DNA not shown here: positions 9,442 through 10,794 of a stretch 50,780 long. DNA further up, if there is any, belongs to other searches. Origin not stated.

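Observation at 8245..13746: Predicted N-acylated di-amino sugar pathway: PglF-like dehydratase plus DegT aminotransferase plus an ATP-grasp ligase in place of the usual N-acetyltransferase, with a PglC-type initiating transferase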

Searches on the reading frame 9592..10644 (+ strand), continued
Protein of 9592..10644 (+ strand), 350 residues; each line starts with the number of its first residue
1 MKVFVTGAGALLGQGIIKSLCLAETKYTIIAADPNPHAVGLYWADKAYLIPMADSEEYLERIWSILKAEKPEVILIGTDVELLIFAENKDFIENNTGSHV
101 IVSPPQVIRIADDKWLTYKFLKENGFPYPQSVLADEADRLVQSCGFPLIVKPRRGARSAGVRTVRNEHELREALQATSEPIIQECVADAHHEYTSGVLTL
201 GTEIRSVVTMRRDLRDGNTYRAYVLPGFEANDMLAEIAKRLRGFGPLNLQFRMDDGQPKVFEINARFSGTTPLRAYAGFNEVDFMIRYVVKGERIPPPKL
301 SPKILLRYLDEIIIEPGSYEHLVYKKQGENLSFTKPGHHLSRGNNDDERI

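Call 65: fold_search(model_id=the predicted structure, library=pdb)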
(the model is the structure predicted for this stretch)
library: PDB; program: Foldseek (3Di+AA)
matches with E <= 10: 1942; with E <= 0.001: 552
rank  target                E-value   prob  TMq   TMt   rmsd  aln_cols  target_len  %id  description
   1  2pn1                  3.6e-22  1.00  0.74  0.83   2.3       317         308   20  Crystal structure of carbamoylphosphate synthase large subunit (split gene in MJ) (ZP_00538348.1) from Exiguobacterium s (released 2007-05-08)
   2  3orq_A                6.3e-20  1.00  0.69  0.65   5.3       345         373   18  Crystal Structure of N5-Carboxyaminoimidazole synthetase from Staphylococcus aureus complexed with ADP (released 2011-07-20)
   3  4ma0                  3.6e-19  1.00  0.68  0.65   3.7       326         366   17  The crystal structure of phosphoribosylaminoimidazole carboxylase ATPase subunit of Francisella tularensis subsp. tulare (released 2013-08-28)
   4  4ffl                  3.8e-19  1.00  0.66  0.66   3.6       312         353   18  PylC in complex with L-lysine (released 2012-09-19)
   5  3orq_B                7.9e-19  1.00  0.68  0.65   5.3       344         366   18  Crystal Structure of N5-Carboxyaminoimidazole synthetase from Staphylococcus aureus complexed with ADP (released 2011-07-20)
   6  3orr_A                8.4e-19  1.00  0.68  0.65   3.5       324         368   19  Crystal Structure of N5-Carboxyaminoimidazole synthetase from Staphylococcus aureus (released 2011-07-20)
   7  4ffr                  1.1e-18  1.00  0.68  0.68   5.3       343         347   18  SeMet-labeled PylC (remote) (released 2012-09-19)
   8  4mam_A                1.2e-18  1.00  0.69  0.65   3.6       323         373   17  The crystal structure of phosphoribosylaminoimidazole carboxylase ATPase subunit of Francisella tularensis subsp. tula (released 2013-08-28)
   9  1kj8_A                1.4e-18  1.00  0.67  0.62   4.0       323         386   18  Crystal Structure of PurT-Encoded Glycinamide Ribonucleotide Transformylase in Complex with Mg-ATP and GAR (released 2002-06-28)
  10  3orr_B                1.5e-18  1.00  0.68  0.65   5.3       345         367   19  Crystal Structure of N5-Carboxyaminoimidazole synthetase from Staphylococcus aureus (released 2011-07-20)
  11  1kj9_B                1.6e-18  1.00  0.65  0.60   4.3       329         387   17  Crystal structure of purt-encoded glycinamide ribonucleotide transformylase complexed with Mg-ATP (released 2002-06-28)
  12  3ax6_A                1.8e-18  1.00  0.64  0.63   4.0       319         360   22  Crystal structure of N5-carboxyaminoimidazole ribonucleotide synthetase from Thermotoga maritima (released 2012-04-25)
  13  5vyz_A                2.3e-18  1.00  0.68  0.23   4.7       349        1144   17  Crystal structure of Lactococcus lactis pyruvate carboxylase in complex with cyclic-di-AMP (released 2017-08-16)
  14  4m9u                  2.3e-18  1.00  0.69  0.67   6.7       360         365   16  The crystal structure of phosphoribosylaminoimidazole carboxylase ATPase subunit of Francisella tularensis subsp. tulare (released 2013-08-28)
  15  3ax6_C                2.8e-18  1.00  0.63  0.61   5.6       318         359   20  Crystal structure of N5-carboxyaminoimidazole ribonucleotide synthetase from Thermotoga maritima (released 2012-04-25)
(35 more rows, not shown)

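Call 77: search_protein_families(library=pfam, proteins=[L029:4332-5753:-, L029:5756-6895:+, L029:115-1413:+, L100:1360-2508:+, L100:4287-5018:+, L100:290-1363:+, L022:9048-9917:+, L037:5339-6487:+, L108:8099-9763:+], max_evalue=0.00001)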
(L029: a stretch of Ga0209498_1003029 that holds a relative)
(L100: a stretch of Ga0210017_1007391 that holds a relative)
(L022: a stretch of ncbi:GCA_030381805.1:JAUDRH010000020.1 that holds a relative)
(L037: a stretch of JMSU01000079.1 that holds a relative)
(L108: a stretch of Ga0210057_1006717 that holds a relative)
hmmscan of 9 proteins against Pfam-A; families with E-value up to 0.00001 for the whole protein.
L029:4332-5753:- (473 aa): 4 families
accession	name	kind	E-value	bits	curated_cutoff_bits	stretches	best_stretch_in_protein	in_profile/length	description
PF01189.24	Methyltr_RsmB-F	-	1.9e-42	145.6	27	1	114-314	11-199/199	16S rRNA methyltransferase RsmB/F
PF17125.10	Methyltr_RsmF_N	-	2.8e-27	95.4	34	1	4-89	2-86/86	N-terminal domain of 16S rRNA methyltransferase RsmF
PF13636.12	Methyltranf_PUA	-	1.5e-20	73.4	27.6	1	424-470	2-49/49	RNA-binding PUA-like domain of methyltransferase RsmF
PF17126.11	RsmF_methylt_CI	-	5.2e-14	52.4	27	1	344-405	2-61/61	RsmF rRNA methyltransferase first C-terminal domain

L029:5756-6895:+ (379 aa): 1 family
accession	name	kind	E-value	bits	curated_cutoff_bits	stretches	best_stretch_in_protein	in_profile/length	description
PF01702.25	TGT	-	5.4e-92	309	26.3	1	8-364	7-337/357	Queuine tRNA-ribosyltransferase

L029:115-1413:+ (432 aa): 4 families
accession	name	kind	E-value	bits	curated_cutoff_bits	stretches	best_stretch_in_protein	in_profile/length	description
PF13692.12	Glyco_trans_1_4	-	1.1e-33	117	27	1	246-385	3-142/142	Glycosyl transferases group 1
PF00534.26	Glycos_transf_1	-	1.1e-31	110.2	26.4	1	239-394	10-167/172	Glycosyl transferases group 1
PF20706.3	GT4-conflict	-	2.5e-11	43.6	26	1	244-427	197-379/385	Family 4 Glycosyltransferase in conflict systems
PF13524.12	Glyco_trans_1_2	-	5.8e-08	33.2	25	1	304-399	29-128/144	Glycosyl transferase-like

L100:1360-2508:+ (382 aa): 1 family
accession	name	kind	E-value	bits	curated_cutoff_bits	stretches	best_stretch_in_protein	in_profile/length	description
PF02350.25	Epimerase_2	-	2.6e-83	280.2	30.6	1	23-364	2-346/347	UDP-N-acetylglucosamine 2-epimerase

L100:4287-5018:+ (243 aa): 3 families
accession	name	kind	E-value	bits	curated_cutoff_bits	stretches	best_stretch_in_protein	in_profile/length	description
PF01370.27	Epimerase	-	4.1e-10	39.9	20.9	1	26-156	24-201/240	NAD dependent epimerase/dehydratase family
PF02719.21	Polysacc_synt_2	-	2.8e-07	30.5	20.2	1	40-187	75-227/293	Polysaccharide biosynthesis protein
PF07993.18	NAD_binding_4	-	3.9e-06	26.6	20.1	0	102-143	176-218/258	Male sterility protein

L100:290-1363:+ (357 aa): 2 families
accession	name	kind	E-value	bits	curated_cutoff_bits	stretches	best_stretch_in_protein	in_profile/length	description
PF03102.20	NeuB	-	9.1e-94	313.9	22.1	1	37-267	1-232/241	NeuB family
PF08666.17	SAF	-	1.9e-10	41.5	21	1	300-356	2-62/63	SAF domain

L022:9048-9917:+ (289 aa): 0 families

L037:5339-6487:+ (382 aa): 0 families

L108:8099-9763:+ (554 aa): 3 families
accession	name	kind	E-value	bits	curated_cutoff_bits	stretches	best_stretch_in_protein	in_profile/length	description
PF21360.3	PylC-like_N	-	6.5e-14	52.3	27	1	223-315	1-91/96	PylC-like, N-terminal domain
PF02655.19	ATP-grasp_3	-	4.6e-13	50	23.2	1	331-486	1-160/160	ATP-grasp domain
PF15632.11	ATPgrasp_Ter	-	7.2e-13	48.9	29.1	1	397-506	6-109/131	ATP-grasp in the biosynthetic pathway with Ter operon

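Call 86: search_dna_similar(query=window:9592-10644:+, collection=plasmids, mode=protein, max_evalue=1e-10, max_rows=40)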
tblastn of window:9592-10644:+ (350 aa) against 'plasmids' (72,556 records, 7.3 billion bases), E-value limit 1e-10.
Records with a match: 110; places in all: 113; records where one place covers at least 80% of the query: 89.
Best place of each record, by identity: <60% 110.
By first word of the organism name: Sinorhizobium 76; Ensifer 8; Rhizobium 7; Labrenzia 3; Haloprofundus 2; Escherichia 2; Acetoanaerobium 1; Haloarcula 1; Deltaproteobacteria 1; Streptomyces 1; and 8 more.
By predicted mobility (MOB-suite, as given by PLSDB): mobilizable 58; non-mobilizable 41; conjugative 11.
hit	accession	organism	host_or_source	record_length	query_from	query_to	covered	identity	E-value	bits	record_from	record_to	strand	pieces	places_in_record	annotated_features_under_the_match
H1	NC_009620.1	Sinorhizobium medicae WSM419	-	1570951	1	317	91%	51.1%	1e-97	323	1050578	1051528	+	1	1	none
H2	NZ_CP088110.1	Sinorhizobium medicae WSM1115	cell culture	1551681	1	317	91%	50.8%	3e-97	323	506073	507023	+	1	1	none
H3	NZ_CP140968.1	Sinorhizobium medicae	Medicago lupulina,whole organism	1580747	1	317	91%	50.8%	3e-97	322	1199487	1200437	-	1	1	none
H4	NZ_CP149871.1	Sinorhizobium medicae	Melilotus albus,Cell Culture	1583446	1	317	91%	50.8%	3e-97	322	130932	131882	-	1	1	none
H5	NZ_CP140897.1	Sinorhizobium medicae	Medicago lupulina,whole organism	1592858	1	317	91%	50.8%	3e-97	322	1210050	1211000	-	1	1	none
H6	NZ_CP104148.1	Sinorhizobium medicae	Trigonella foenum-graecum,cell culture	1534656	1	317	91%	50.8%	5e-97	322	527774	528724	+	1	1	none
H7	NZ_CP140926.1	Sinorhizobium medicae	Medicago lupulina,whole organism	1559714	1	317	91%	50.8%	5e-97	322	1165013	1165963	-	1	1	none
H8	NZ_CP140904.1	Sinorhizobium medicae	Medicago lupulina,whole organism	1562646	1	317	91%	50.8%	5e-97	322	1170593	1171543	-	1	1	none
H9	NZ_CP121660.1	Sinorhizobium terangae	Desmanthus virgatus,cell culture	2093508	1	317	91%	50.5%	2e-97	323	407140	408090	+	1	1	none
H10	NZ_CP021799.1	Sinorhizobium meliloti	Medicago sativa,Single Cell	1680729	1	317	91%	50.5%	2e-97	323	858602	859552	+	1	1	none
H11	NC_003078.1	Sinorhizobium meliloti 1021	-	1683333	1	317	91%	50.5%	2e-97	323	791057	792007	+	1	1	none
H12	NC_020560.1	Sinorhizobium meliloti 2011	-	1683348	1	317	91%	50.5%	2e-97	323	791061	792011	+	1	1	none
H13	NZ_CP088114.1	Sinorhizobium meliloti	cell culture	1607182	1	317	91%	50.5%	2e-97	323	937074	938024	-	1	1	none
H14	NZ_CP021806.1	Sinorhizobium meliloti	Medicago truncatula,Single Cell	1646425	1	317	91%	50.5%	2e-97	323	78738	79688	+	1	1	none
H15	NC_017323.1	Sinorhizobium meliloti BL225C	-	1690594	1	317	91%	50.5%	2e-97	323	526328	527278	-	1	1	none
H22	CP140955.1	Sinorhizobium meliloti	Medicago lupulina,whole organism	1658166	1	317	91%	50.5%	3e-97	322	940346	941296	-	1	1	ATP-grasp domain-containing protein | PHP domain-containing protein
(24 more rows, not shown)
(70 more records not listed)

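Call 87: get_annotated_region(hit=H11, flank=14000)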
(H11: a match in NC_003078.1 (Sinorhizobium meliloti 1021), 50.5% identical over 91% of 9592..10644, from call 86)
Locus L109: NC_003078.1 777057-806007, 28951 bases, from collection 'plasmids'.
description: Sinorhizobium meliloti 1021 plasmid pSymB, complete sequence
organism: Sinorhizobium meliloti 1021 (NCBI taxid 266834)
taxonomy: Bacteria; Pseudomonadota; Alphaproteobacteria; Hyphomicrobiales; Rhizobiaceae; Sinorhizobium; Sinorhizobium meliloti; Sinorhizobium meliloti 1021
host: -; source: -; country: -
typing (MOB-suite, as given by PLSDB): mobilizable; relaxase MOBQ
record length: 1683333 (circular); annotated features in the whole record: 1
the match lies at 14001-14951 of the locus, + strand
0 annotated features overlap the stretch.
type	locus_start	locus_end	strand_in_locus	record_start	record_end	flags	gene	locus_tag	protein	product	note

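Call 88: get_annotated_region(hit=H22, flank=15000)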
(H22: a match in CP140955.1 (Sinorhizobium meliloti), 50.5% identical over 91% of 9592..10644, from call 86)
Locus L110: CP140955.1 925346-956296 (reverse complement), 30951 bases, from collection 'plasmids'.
description: Sinorhizobium meliloti strain ml47 plasmid pSymB, complete sequence
organism: Sinorhizobium meliloti (NCBI taxid 382)
taxonomy: Bacteria; Pseudomonadota; Alphaproteobacteria; Hyphomicrobiales; Rhizobiaceae; Sinorhizobium; Sinorhizobium meliloti
host: -; source: Medicago lupulina,whole organism; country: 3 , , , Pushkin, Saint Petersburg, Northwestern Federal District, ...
typing (MOB-suite, as given by PLSDB): mobilizable; relaxase MOBQ
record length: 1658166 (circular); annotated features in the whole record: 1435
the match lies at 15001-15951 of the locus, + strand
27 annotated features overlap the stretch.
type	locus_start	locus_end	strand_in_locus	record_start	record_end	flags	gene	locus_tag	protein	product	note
CDS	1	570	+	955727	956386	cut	-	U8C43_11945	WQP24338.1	amino acid ABC transporter permease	-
CDS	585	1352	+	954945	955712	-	-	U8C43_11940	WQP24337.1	amino acid ABC transporter ATP-binding protein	-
CDS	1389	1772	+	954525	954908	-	-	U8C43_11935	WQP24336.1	RidA family protein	-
CDS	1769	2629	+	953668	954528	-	-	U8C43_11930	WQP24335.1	IclR family transcriptional regulator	-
CDS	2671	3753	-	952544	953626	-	-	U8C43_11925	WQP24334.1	ABC transporter ATP-binding protein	-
CDS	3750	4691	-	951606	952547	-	-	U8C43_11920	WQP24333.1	PfkB family carbohydrate kinase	-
CDS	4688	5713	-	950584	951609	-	-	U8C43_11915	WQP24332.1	aminotransferase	-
CDS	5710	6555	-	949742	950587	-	-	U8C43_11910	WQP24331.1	carbohydrate ABC transporter permease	-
CDS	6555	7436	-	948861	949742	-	-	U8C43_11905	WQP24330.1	sugar ABC transporter permease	-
CDS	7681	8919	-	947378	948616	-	-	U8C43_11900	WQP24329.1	extracellular solute-binding protein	-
CDS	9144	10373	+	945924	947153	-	-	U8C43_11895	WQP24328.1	ROK family transcriptional regulator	-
CDS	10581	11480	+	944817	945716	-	cysD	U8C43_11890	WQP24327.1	sulfate adenylyltransferase subunit CysD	-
CDS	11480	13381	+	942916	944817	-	nodQ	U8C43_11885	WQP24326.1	bifunctional sulfate adenylyltransferase/adenylyl-sulfate kinase NodQ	-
CDS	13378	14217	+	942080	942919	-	cysQ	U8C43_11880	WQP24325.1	3'(2'),5'-bisphosphate nucleotidase CysQ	-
CDS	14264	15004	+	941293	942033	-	-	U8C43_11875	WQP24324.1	PHP domain-containing protein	-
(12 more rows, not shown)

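Call 90: search_dna_similar(query=window:9592-10644:+, collection=plasmids, mode=protein, max_evalue=1e-10, max_rows=30, rows=spread)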
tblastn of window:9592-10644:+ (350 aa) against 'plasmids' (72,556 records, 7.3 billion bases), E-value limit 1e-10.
Records with a match: 110; places in all: 113; records where one place covers at least 80% of the query: 89.
Best place of each record, by identity: <60% 110.
By first word of the organism name: Sinorhizobium 76; Ensifer 8; Rhizobium 7; Labrenzia 3; Haloprofundus 2; Escherichia 2; Acetoanaerobium 1; Haloarcula 1; Deltaproteobacteria 1; Streptomyces 1; and 8 more.
By predicted mobility (MOB-suite, as given by PLSDB): mobilizable 58; non-mobilizable 41; conjugative 11.
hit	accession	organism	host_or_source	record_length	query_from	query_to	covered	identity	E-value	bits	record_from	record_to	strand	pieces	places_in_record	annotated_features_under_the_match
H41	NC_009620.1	Sinorhizobium medicae WSM419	-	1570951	1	317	91%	51.1%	1e-97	323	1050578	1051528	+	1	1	none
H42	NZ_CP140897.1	Sinorhizobium medicae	Medicago lupulina,whole organism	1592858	1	317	91%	50.8%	3e-97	322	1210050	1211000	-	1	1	none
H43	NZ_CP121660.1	Sinorhizobium terangae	Desmanthus virgatus,cell culture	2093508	1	317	91%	50.5%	2e-97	323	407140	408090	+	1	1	none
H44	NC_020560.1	Sinorhizobium meliloti 2011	-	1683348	1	317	91%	50.5%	2e-97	323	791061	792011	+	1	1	none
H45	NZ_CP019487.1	Sinorhizobium meliloti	alfalfa,single cell,nitrogen fixing ...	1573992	1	317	91%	50.5%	3e-97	322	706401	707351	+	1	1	none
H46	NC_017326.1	Sinorhizobium meliloti SM11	-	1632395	1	317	91%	50.5%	3e-97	322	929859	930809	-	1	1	none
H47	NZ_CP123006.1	Sinorhizobium meliloti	Medicago sativa,cell culture,nodules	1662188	1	317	91%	50.5%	3e-97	322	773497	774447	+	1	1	none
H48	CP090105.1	Sinorhizobium meliloti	Medicago,Cell culture,Plant nodule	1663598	1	317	91%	50.5%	3e-97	322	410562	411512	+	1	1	ATP-grasp domain-containing protein | PHP domain-containing protein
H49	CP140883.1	Sinorhizobium meliloti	Medicago lupulina,whole organism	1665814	1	317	91%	50.5%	3e-97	322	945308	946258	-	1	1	ATP-grasp domain-containing protein | PHP domain-containing protein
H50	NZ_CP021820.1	Sinorhizobium meliloti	Medicago truncatula,Single Cell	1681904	1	317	91%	50.5%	3e-97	322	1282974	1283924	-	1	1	none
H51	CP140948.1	Sinorhizobium meliloti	Medicago lupulina,whole organism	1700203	1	317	91%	50.5%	3e-97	322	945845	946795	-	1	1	ATP-grasp domain-containing protein | PHP domain-containing protein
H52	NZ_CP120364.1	Sinorhizobium kummerowiae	Kummerowia stipulacea,Pure culture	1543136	1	317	91%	50.5%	9e-97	321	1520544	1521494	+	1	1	none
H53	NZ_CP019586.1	Sinorhizobium meliloti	Medicago arborea,tissue sample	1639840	1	317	91%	50.2%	9e-97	321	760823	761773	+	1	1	none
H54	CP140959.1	Sinorhizobium meliloti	Medicago lupulina,whole organism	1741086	1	317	91%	50.2%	2e-96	320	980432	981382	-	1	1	ATP-grasp domain-containing protein | PHP domain-containing protein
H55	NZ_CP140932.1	Sinorhizobium medicae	Medicago lupulina,whole organism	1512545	1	317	91%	50.2%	5e-96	319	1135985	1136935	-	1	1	none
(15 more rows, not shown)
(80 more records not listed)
